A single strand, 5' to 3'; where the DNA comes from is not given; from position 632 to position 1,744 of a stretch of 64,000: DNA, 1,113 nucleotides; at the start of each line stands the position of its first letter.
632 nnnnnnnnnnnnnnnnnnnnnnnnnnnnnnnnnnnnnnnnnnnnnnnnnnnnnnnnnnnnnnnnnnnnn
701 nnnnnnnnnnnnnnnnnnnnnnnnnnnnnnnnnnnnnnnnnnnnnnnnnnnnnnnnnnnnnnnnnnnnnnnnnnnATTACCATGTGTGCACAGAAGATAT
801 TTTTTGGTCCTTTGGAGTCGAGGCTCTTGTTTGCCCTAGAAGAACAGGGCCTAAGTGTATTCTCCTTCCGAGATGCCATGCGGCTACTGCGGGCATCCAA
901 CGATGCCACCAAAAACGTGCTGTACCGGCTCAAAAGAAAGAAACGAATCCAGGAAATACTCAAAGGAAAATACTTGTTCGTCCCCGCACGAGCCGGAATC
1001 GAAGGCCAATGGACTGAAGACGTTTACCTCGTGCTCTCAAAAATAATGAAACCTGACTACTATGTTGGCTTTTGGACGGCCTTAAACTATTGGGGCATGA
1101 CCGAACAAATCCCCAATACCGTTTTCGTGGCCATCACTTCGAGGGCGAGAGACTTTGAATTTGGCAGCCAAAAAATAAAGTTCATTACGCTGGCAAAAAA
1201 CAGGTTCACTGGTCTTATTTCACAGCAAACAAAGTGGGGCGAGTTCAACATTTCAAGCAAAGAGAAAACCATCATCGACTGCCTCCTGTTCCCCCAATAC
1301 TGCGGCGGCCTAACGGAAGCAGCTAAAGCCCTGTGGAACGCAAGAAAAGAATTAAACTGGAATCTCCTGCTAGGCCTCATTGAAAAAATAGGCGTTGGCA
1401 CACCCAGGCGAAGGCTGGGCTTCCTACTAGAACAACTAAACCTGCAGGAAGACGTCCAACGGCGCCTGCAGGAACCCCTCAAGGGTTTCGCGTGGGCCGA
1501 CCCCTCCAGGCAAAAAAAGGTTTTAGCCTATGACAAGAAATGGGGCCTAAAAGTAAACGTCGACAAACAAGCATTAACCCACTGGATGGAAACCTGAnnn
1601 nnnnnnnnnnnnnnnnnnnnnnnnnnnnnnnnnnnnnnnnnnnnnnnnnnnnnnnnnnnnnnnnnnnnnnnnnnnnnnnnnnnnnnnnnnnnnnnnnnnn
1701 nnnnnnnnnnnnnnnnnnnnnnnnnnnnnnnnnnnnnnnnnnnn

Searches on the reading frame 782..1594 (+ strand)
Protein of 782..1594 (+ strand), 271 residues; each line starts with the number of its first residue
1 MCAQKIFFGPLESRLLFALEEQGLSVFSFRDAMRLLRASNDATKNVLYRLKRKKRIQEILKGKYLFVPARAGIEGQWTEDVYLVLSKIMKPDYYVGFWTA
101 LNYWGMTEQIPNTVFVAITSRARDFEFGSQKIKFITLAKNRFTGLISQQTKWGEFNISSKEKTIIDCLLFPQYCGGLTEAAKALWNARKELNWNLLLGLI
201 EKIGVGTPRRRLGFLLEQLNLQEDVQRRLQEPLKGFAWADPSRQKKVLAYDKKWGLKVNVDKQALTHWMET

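Call 93: find_encoding_contigs(protein=window:782-1594:+, flank=10000, max_places=3)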
Protein window:782-1594:+ (271 aa): 4 contigs read that carry it; 3 places shown.
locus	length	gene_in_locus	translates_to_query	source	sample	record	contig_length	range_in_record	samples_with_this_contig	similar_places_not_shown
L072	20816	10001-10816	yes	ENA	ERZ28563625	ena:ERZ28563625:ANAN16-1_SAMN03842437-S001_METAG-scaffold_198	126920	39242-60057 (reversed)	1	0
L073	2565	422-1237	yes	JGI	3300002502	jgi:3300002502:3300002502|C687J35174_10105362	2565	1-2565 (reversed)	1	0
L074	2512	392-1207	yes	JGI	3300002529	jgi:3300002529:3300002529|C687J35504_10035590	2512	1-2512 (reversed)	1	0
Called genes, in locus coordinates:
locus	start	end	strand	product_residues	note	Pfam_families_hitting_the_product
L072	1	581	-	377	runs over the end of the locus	PF13439:Glyco_transf_4, PF13579:Glyco_trans_4_4, PF00534:Glycos_transf_1, PF13692:Glyco_trans_1_4, PF20706:GT4-conflict, PF13524:Glyco_trans_1_2 (weak)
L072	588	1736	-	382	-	PF00535:Glycos_transf_2, PF26629:GT2_TM_C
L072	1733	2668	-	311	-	PF00106:adh_short (weak), PF01073:3Beta_HSD, PF01370:Epimerase, PF02719:Polysacc_synt_2, PF04321:RmlD_sub_bind, PF07993:NAD_binding_4, PF13460:NAD_binding_10, PF16363:GDP_Man_Dehyd, +1 more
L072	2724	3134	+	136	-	-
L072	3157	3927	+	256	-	PF13489:Methyltransf_23, PF01209:Ubie_methyltran (faint), PF08241:Methyltransf_11, PF08242:Methyltransf_12 (weak), PF13649:Methyltransf_25, PF13847:Methyltransf_31 (weak)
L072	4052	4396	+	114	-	PF12802:MarR_2 (weak)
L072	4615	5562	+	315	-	PF01408:GFO_IDH_MocA, PF02894:GFO_IDH_MocA_C, PF22725:GFO_IDH_MocA_C3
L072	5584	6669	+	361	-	PF00155:Aminotran_1_2, PF01041:DegT_DnrJ_EryC1, PF00266:Aminotran_5 (weak)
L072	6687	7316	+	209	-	PF08241:Methyltransf_11, PF13649:Methyltransf_25 (weak)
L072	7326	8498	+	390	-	PF13439:Glyco_transf_4 (faint), PF00534:Glycos_transf_1, PF13692:Glyco_trans_1_4, PF13524:Glyco_trans_1_2 (weak)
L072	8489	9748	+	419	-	PF01522:Polysacc_deac_1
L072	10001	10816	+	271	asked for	-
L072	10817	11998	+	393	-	PF08843:AbiEii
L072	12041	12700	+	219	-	PF00535:Glycos_transf_2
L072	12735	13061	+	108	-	PF10066:DUF2304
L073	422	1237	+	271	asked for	-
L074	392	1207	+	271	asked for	-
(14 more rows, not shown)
